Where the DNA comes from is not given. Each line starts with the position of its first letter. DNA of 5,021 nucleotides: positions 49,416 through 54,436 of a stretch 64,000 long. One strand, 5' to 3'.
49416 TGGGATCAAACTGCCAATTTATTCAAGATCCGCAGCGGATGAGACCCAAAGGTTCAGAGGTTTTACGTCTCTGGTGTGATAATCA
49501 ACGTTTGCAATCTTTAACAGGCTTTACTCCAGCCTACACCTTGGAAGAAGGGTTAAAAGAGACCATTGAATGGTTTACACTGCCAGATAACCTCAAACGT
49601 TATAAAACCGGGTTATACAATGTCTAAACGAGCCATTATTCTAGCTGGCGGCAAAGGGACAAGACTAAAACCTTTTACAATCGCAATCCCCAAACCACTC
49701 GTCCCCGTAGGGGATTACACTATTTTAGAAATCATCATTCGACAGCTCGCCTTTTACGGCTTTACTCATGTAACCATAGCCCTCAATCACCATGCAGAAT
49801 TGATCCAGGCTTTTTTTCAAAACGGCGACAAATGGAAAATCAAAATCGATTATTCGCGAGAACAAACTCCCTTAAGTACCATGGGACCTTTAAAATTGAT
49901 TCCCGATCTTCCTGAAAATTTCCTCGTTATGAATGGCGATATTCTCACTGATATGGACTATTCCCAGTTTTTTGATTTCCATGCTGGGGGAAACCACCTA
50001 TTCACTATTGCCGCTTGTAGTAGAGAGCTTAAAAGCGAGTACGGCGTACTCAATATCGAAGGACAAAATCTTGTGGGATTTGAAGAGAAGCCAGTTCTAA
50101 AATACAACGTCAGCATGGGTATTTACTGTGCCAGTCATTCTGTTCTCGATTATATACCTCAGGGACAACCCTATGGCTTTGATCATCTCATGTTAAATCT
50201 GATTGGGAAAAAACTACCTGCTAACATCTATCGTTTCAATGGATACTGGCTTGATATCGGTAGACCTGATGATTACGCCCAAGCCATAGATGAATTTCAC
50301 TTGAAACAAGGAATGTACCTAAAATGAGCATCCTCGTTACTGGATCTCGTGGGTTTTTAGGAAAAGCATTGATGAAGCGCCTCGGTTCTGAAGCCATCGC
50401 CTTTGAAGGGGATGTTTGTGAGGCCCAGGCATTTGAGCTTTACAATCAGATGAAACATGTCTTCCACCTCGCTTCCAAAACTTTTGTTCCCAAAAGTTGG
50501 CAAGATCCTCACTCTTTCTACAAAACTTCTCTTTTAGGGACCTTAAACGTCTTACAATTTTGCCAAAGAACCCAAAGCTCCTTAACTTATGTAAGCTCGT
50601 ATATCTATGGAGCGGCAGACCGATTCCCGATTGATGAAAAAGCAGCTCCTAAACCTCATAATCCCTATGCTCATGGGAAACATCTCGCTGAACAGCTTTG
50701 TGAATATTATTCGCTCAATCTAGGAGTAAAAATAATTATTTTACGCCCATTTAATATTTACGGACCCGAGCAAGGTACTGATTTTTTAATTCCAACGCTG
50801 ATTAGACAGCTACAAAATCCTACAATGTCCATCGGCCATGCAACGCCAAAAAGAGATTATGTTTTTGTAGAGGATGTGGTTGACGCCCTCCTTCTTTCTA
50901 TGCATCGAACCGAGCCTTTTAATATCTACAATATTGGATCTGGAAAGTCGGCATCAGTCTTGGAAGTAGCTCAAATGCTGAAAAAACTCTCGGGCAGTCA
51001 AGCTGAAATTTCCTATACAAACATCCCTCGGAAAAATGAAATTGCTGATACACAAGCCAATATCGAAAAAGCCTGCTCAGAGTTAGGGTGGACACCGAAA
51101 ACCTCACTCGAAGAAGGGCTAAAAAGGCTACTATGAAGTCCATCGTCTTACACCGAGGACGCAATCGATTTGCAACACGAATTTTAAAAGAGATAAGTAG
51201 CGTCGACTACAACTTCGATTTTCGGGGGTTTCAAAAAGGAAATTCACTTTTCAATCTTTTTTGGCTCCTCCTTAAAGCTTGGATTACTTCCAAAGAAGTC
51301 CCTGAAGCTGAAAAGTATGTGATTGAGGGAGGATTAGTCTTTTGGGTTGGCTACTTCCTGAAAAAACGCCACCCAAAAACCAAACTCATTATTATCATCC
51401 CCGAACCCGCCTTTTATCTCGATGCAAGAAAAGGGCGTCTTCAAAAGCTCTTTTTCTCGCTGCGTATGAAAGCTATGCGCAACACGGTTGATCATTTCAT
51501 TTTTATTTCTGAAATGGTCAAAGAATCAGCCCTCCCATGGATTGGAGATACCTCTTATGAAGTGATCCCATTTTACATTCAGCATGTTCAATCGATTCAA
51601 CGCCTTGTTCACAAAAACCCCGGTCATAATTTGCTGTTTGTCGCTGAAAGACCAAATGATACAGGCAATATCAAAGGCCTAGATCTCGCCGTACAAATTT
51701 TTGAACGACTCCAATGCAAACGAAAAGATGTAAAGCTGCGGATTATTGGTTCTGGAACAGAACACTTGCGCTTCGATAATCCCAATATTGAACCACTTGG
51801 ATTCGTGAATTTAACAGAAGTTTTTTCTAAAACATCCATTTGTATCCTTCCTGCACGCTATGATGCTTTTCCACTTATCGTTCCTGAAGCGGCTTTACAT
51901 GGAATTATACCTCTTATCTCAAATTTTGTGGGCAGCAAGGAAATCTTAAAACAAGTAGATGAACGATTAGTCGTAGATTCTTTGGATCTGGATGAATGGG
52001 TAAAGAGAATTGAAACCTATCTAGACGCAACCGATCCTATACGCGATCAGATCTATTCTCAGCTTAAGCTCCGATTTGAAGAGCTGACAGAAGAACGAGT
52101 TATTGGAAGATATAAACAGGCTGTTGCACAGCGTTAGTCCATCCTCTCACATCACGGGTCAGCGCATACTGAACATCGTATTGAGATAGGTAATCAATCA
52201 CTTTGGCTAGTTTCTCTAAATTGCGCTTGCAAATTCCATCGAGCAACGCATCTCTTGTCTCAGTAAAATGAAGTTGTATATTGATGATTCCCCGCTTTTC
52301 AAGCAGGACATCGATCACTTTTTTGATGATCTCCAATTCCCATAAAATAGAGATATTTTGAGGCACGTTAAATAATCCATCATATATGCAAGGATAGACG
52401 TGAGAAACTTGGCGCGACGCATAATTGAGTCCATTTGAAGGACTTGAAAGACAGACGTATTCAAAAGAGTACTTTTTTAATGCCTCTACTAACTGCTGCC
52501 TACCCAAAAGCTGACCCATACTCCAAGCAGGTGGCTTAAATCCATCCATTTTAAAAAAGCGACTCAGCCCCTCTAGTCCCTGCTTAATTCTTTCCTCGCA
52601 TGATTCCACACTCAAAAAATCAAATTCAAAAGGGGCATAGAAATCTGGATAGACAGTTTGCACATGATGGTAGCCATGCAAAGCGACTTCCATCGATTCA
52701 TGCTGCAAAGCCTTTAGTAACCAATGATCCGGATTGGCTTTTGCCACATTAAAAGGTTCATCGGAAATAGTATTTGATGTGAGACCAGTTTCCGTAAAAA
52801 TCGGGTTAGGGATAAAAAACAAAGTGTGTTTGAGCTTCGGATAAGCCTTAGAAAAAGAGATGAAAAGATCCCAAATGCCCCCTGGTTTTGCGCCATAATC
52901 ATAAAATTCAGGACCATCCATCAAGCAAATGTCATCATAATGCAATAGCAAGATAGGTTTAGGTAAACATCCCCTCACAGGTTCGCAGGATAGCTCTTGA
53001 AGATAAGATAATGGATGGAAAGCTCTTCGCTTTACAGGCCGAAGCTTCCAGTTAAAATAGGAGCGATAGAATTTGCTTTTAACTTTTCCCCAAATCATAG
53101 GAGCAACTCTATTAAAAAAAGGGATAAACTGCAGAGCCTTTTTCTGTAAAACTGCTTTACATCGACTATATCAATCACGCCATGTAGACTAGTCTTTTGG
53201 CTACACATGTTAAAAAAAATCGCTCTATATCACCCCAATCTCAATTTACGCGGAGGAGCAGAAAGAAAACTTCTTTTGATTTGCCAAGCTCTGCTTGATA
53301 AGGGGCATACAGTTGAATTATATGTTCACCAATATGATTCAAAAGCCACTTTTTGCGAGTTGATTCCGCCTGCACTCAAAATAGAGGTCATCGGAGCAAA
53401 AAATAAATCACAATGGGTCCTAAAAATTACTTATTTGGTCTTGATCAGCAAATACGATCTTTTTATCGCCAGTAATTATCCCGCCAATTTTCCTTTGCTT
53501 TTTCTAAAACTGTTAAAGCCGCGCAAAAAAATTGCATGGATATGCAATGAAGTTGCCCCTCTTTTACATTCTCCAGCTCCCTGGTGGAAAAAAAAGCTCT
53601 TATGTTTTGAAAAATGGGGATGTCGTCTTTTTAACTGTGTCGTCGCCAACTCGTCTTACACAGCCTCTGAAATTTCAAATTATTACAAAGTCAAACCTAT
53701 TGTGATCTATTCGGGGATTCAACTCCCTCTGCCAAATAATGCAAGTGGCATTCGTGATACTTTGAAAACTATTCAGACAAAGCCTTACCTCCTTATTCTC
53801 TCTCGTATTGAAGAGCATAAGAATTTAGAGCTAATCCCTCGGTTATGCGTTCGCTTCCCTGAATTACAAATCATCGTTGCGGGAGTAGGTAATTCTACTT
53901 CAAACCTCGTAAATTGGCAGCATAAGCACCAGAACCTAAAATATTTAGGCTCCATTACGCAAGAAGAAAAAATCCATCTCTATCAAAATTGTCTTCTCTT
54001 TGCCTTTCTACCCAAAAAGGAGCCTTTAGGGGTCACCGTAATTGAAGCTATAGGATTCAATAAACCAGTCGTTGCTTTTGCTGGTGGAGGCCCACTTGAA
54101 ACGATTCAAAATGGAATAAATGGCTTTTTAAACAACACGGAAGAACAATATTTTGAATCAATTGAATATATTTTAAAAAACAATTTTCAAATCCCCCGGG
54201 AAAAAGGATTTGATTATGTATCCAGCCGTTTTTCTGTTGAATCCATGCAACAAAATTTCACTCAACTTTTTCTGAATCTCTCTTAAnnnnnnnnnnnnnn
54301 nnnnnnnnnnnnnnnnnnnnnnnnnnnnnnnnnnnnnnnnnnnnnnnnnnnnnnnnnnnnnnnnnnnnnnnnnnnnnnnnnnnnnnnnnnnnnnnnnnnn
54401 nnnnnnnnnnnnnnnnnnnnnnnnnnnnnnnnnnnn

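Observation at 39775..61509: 21.7-kb, roughly 21-gene surface-glycan locus between topA-SWIB and uvrB in a Chlamydiota-type genome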

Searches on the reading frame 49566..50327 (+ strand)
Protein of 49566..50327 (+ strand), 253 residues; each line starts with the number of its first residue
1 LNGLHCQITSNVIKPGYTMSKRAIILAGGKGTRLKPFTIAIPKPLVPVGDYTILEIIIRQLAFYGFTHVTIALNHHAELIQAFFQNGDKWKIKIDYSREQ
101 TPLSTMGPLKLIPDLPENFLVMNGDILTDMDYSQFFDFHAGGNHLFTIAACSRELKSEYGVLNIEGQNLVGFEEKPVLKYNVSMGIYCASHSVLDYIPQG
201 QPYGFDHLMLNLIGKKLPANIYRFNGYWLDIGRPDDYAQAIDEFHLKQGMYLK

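Call 3: search_protein_families(library=pfam, proteins=[window:49566-50327:+], max_evalue=0.001)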
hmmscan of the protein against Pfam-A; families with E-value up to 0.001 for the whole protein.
window:49566-50327:+ (253 aa): 2 families
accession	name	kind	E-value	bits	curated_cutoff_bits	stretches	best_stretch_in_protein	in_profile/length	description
PF00483.29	NTP_transferase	-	1.7e-38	133.1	21.2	1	23-242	2-240/245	Nucleotidyl transferase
PF12804.13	NTP_transf_3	-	2e-08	35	27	1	23-86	1-58/160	MobA-like NTP transferase domain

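Call 6: search_protein_families(library=ncbifam, proteins=[window:49566-50327:+], max_evalue=0.001)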
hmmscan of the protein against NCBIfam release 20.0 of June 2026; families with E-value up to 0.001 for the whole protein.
window:49566-50327:+ (253 aa): 27 families (the best 25 are shown)
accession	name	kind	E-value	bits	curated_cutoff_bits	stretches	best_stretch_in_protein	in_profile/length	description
NF052502.1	man1P_GTase_Rv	exception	1.4e-32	112.9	440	1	23-240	3-226/352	mannose-1-phosphate guanylyltransferase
TIGR03992.1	Arch_glmU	subfamily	2.6e-30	105.6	292.1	1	22-241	2-224/393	bifunctional sugar-1-phosphate nucleotidylyltransferase/acetyltransferase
NF045761.1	NAMPUrTaseMurU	equivalog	2.2e-29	102.9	250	1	22-239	2-222/226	N-acetylmuramate alpha-1-phosphate uridylyltransferase MurU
NF049965.1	GlMnHpPGnyltfHddC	equivalog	6e-28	98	300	1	22-241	2-218/221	D-glycero-D-manno-heptose 1-phosphate guanosyltransferase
TIGR01208.1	rmlA_long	equivalog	4.1e-22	78.6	320.25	1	22-241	1-231/353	glucose-1-phosphate thymidylyltransferase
NF003670.0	PRK05293.1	equivalog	3.6e-21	75.5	470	2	116-240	118-254/382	glucose-1-phosphate adenylyltransferase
TIGR02091.1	glgC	equivalog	9.8e-21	74.2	424.9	2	116-240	113-255/364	glucose-1-phosphate adenylyltransferase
NF041173.1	Sug_nt_acttase_Thmprot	equivalog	2.9e-19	69.3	600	1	22-237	2-220/405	bifunctional sugar-1-phosphate nucleotidylyltransferase/acetyltransferase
TIGR02623.1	G1P_cyt_trans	equivalog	4.8e-19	68.8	300.25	2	22-87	2-67/255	glucose-1-phosphate cytidylyltransferase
NF002772.0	PRK02862.1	equivalog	4.1e-16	58.7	537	2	23-59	6-43/429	glucose-1-phosphate adenylyltransferase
NF041313.1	UDPGP_AglF_Halo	equivalog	3.2e-14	53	400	1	22-239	2-229/234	UTP--glucose-1-phosphate uridylyltransferase AglF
NF002023.0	PRK00844.1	subfamily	4.8e-14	52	458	2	23-85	9-72/408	glucose-1-phosphate adenylyltransferase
TIGR01207.1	rmlA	equivalog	5.3e-12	45.4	360.65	1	22-198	1-184/286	glucose-1-phosphate thymidylyltransferase RfbA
NF001947.0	PRK00725.1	subfamily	7.3e-12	44.8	470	2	20-87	16-84/426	glucose-1-phosphate adenylyltransferase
NF012024.0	PRK15480.1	equivalog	4.2e-09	35.9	588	1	21-196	4-186/292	glucose-1-phosphate thymidylyltransferase RfbA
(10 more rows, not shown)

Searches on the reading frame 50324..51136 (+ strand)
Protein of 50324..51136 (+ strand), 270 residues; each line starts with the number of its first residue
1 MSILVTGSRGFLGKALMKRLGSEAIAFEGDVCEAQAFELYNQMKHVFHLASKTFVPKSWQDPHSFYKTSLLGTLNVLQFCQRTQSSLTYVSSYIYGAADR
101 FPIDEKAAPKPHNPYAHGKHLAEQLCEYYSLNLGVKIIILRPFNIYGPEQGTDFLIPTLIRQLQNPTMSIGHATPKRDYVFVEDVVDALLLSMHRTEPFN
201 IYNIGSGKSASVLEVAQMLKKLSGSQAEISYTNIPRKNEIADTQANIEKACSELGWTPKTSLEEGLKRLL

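Call 4: search_protein_families(library=pfam, proteins=[window:50324-51136:+], max_evalue=0.001)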
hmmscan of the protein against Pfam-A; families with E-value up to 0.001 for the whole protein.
window:50324-51136:+ (270 aa): 6 families
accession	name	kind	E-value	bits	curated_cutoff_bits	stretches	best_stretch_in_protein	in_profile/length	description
PF01370.27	Epimerase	-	9.8e-42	143.4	20.9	1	3-205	1-240/240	NAD dependent epimerase/dehydratase family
PF16363.11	GDP_Man_Dehyd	-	6.6e-41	141.3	27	1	41-268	74-331/332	GDP-mannose 4,6 dehydratase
PF04321.23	RmlD_sub_bind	-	3.2e-14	53.1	27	1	1-227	1-235/287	RmlD substrate binding domain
PF01073.25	3Beta_HSD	-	1.2e-13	51.2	22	1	26-193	49-229/280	3-beta hydroxysteroid dehydrogenase/isomerase family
PF07993.18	NAD_binding_4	-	7.8e-13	48.6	20.1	1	36-174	82-241/258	Male sterility protein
PF02719.21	Polysacc_synt_2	-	6.7e-10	39.1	20.2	1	29-228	61-252/293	Polysaccharide biosynthesis protein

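Call 7: search_protein_families(library=ncbifam, proteins=[window:50324-51136:+], max_evalue=0.001)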
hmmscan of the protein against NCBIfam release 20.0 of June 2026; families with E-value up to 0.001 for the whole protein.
window:50324-51136:+ (270 aa): 22 families
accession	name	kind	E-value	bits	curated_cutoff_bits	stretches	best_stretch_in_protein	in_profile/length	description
TIGR04180.1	EDH_00030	hypoth_equivalog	1.8e-41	142.2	475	1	27-260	54-296/297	NAD-dependent 4,6-dehydratase LegB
TIGR01181.1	dTDP_gluc_dehyt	equivalog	9.9e-34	116.9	365.1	1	28-268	56-306/321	dTDP-glucose 4,6-dehydratase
TIGR01179.1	galE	equivalog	2.6e-33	115.2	262.3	1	40-264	68-316/332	UDP-glucose 4-epimerase GalE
TIGR02197.1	heptose_epim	equivalog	1.7e-27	96.4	274.6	1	40-268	64-308/316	ADP-glyceromanno-heptose 6-epimerase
NF047922.1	GDPFucSynFcl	equivalog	7.2e-19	68.4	500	1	3-268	5-296/308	GDP-L-fucose synthase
NF011728.1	PRK15181.1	equivalog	4.8e-18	65.3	760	1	40-269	88-333/348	Vi polysaccharide biosynthesis UDP-N-acetylglucosaminuronic acid C-4 epimerase TviC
NF042423.1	oxyalk_red_Shew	equivalog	6.8e-18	64.8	580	1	28-192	55-220/331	2-alkyl-3-oxoalkanoate reductase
NF007956.0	PRK10675.1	subfamily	3.6e-17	62.5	394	2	173-264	227-320/338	UDP-glucose 4-epimerase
NF007490.0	PRK10084.1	subfamily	2.4e-15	56.4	649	1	105-268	157-329/361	dTDP-glucose 4,6-dehydratase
NF008360.0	PRK11150.1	equivalog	7.5e-15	54.9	452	1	74-239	98-269/310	ADP-glyceromanno-heptose 6-epimerase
NF007582.0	PRK10217.1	equivalog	2.9e-14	52.9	698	1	22-268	50-326/355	dTDP-glucose 4,6-dehydratase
NF042422.1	oxyalk_red_OleD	equivalog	4.7e-14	52.5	580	1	1-198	1-220/329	2-alkyl-3-oxoalkanoate reductase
TIGR01214.1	rmlD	equivalog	6.5e-14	51.7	224.05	1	3-227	2-230/285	dTDP-4-dehydrorhamnose reductase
TIGR01746.1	Thioester-redct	subfamily_domain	3.8e-13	49.4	213.35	1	35-207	81-264/371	thioester reductase domain-containing protein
TIGR02622.1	CDP_4_6_dhtase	equivalog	3.5e-12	46.1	278.45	1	44-268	79-325/352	CDP-glucose 4,6-dehydratase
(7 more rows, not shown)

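Call 70: search_solved_structures(query=window:50324-51136:+, max_evalue=1e-15)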
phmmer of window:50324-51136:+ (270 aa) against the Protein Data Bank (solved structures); distinct sequences matched with E-value up to 1e-15: 45.
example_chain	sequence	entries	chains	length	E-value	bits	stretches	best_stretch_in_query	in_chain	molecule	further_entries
4zrm_A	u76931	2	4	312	4.3e-33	118.1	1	19-268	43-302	UDP-glucose 4-epimerase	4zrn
6x3b_A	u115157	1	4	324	1.7e-31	112.9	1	3-269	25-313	GDP-6-deoxy-D-mannose reductase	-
6zl6_A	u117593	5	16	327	2.9e-29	105.5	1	28-267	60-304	Epimerase domain-containing protein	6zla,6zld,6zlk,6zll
6zlj_A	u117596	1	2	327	1e-28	103.7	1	28-267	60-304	Epimerase domain-containing protein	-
6kv9_A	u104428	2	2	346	3.4e-28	102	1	28-267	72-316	MoeE5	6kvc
4m55_A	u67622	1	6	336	1e-27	100.5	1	38-268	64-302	UDP-glucuronic acid decarboxylase 1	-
6bwl_A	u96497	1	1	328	2.1e-27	99.4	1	34-266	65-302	Pal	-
4gll_A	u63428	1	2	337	1.3e-26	96.8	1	38-268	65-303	UDP-glucuronic acid decarboxylase 1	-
2b69_A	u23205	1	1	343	1.4e-26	96.7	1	38-268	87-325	UDP-glucuronate decarboxylase 1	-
4lk3_A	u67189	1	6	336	2.5e-26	95.9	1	38-268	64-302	UDP-glucuronic acid decarboxylase 1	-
3vps_A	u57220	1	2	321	2.6e-24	89.3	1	32-267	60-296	NAD-dependent epimerase/dehydratase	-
7ys8_A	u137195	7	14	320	1.6e-23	86.7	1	25-269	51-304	UDP-glucose 4-epimerase | UDP-glucose 4-epimerase along with EC 5.1.3.2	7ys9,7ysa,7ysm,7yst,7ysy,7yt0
5u4q_A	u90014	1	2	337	1.3e-22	83.8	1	40-268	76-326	dTDP-glucose 4,6-dehydratase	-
2hun_A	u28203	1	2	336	1.2e-21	80.6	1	28-269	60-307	336aa long hypothetical dTDP-glucose 4,6-dehydratase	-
2p5u_A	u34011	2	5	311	1.7e-21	80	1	37-267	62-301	UDP-glucose 4-epimerase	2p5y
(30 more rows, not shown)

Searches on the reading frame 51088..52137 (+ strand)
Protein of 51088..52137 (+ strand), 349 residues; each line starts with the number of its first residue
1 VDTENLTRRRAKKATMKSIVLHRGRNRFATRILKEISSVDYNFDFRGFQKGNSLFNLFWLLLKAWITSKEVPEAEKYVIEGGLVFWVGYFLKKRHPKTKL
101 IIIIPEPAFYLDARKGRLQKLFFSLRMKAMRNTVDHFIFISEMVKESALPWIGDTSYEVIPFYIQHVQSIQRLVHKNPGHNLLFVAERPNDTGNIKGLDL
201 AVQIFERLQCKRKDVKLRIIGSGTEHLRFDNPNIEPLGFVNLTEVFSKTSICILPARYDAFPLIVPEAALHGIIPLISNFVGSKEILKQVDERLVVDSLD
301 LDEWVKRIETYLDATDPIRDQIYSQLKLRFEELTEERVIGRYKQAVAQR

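Call 4: search_protein_families(library=pfam, proteins=[window:51088-52137:+], max_evalue=0.001)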
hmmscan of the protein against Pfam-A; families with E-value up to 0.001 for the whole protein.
window:51088-52137:+ (349 aa): 3 families
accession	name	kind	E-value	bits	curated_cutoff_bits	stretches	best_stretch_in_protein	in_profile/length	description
PF13692.12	Glyco_trans_1_4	-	1.1e-15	58.6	27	1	181-312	3-140/142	Glycosyl transferases group 1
PF00534.26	Glycos_transf_1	-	1e-12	48.4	26.4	1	196-315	28-159/172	Glycosyl transferases group 1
PF20706.3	GT4-conflict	-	1.4e-05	24.7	26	0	243-320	276-363/385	Family 4 Glycosyltransferase in conflict systems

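Call 7: search_protein_families(library=ncbifam, proteins=[window:51088-52137:+], max_evalue=0.001)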
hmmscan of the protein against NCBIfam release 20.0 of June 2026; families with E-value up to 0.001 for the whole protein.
window:51088-52137:+ (349 aa): 1 family
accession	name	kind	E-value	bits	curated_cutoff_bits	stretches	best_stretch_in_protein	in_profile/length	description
TIGR03999.1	thiol_BshA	equivalog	0.00052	19.1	273.7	0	195-344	211-368/375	N-acetyl-alpha-D-glucosaminyl L-malate synthase BshA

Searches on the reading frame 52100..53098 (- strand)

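Call 4: search_protein_families(library=pfam, proteins=[window:52100-53098:-], max_evalue=0.001)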
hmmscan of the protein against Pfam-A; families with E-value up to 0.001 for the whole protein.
window:52100-53098:- (332 aa): 1 family
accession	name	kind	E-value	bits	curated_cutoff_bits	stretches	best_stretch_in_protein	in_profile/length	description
PF10096.14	DUF2334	-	2.4e-11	44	26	1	119-258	49-170/203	Uncharacterized protein conserved in bacteria (DUF2334)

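Call 7: search_protein_families(library=ncbifam, proteins=[window:52100-53098:-], max_evalue=0.001)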
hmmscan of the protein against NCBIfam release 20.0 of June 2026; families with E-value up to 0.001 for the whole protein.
window:52100-53098:- (332 aa): 1 family
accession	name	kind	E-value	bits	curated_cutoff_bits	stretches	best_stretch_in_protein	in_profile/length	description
NF053788.1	GlcNAc_PG_deac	equivalog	3.7e-05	23.3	280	1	129-214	58-150/241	N-acetylglucosaminyl phosphatidylglycerol deacetylase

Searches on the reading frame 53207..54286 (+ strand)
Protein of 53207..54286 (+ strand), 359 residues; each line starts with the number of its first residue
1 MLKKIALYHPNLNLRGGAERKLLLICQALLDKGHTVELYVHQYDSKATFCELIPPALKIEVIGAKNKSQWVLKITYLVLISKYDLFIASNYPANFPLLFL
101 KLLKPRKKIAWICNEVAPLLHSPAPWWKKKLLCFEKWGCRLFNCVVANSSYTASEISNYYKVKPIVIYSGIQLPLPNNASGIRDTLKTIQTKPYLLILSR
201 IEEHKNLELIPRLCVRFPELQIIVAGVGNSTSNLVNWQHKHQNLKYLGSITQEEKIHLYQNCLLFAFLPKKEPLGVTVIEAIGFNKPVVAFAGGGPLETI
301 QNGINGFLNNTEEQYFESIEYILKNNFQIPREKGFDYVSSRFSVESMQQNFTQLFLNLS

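Call 4: search_protein_families(library=pfam, proteins=[window:53207-54286:+], max_evalue=0.001)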
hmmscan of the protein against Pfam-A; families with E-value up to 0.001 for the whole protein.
window:53207-54286:+ (359 aa): 4 families
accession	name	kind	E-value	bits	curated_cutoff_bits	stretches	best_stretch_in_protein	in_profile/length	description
PF00534.26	Glycos_transf_1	-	7.3e-23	81.4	26.4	1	187-326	10-159/172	Glycosyl transferases group 1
PF13692.12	Glyco_trans_1_4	-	3.1e-13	50.6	27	1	194-325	3-142/142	Glycosyl transferases group 1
PF13439.12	Glyco_transf_4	-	2.4e-12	47.6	28.5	1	16-172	2-167/170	Glycosyltransferase Family 4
PF13579.12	Glyco_trans_4_4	-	2.5e-05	25.1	29.7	1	16-163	1-148/158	Glycosyl transferase 4-like domain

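Call 7: search_protein_families(library=ncbifam, proteins=[window:53207-54286:+], max_evalue=0.001)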
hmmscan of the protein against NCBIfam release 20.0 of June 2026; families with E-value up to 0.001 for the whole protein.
window:53207-54286:+ (359 aa): 20 families
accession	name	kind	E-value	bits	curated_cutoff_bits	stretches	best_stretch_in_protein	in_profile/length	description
NF046085.1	XrtY_assoc_Gly1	equivalog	2.8e-09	36.3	400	1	146-357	165-383/387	XrtY-associated glycosyltransferase XYAG1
NF047881.1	glyco_SdgB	exception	3.6e-09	35.8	800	1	204-349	337-487/496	serine-aspartate repeat adhesin O-glycosyltransferase SdgB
NF047880.1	glyco_SdgA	exception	4.7e-09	35.3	800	1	195-329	318-460/488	serine-aspartate repeat adhesin O-glycosyltransferase SdgA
NF038295.1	EPS_HpsP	equivalog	6.1e-09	35.4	550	1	151-355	163-384/388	hormogonium polysaccharide biosynthesis glycosyltransferase HpsP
NF041876.1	EPS_EpsE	equivalog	1.7e-08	34.1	400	1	239-312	273-346/389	exopolysaccharide biosynthesis GT4 family glycosyltransferase EpsE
TIGR02149.1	glgA_Coryne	subfamily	2.2e-08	33.7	302.4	1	135-315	138-337/391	glycogen synthase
NF053513.1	Gtran_IagA_BgsA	equivalog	1.2e-07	31.1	460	1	143-355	107-328/333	LTA glycolipid anchor biosynthesis glycosyltransferase, IagA/BgsA family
TIGR04157.1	glyco_rSAM_CFB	subfamily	3e-07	29.8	400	1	136-310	164-349/406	TIGR04157 family glycosyltransferase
TIGR04047.1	MSMEG_0565_glyc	hypoth_equivalog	3.5e-07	29.7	259.85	1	145-291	142-306/373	MSMEG_0565 family glycosyltransferase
TIGR03088.1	stp2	hypoth_equivalog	1.3e-06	27.8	409.05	1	218-355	228-370/374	TIGR03088 family PEP-CTERM/XrtA system glycosyltransferase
TIGR02472.1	sucr_P_syn_N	equivalog_domain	1.6e-06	27.3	576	1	271-327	350-404/439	sucrose-phosphate synthase, putative, glycosyltransferase domain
NF041010.1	glycosy_Agl16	equivalog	1.8e-06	27.1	575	1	188-324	175-317/352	glycosylation protein Agl16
TIGR03999.1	thiol_BshA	equivalog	1.5e-05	24.1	273.7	1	232-355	245-370/375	N-acetyl-alpha-D-glucosaminyl L-malate synthase BshA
NF038229.1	Glyco4_Geo_Pelo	equivalog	5.2e-05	22.4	400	1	206-354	179-332/338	GPMC system family 4 glycosyltransferase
NF038255.1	exopoly_VpsD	equivalog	5.6e-05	22.2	300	1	234-356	255-377/381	VpsD family glycosyltransferase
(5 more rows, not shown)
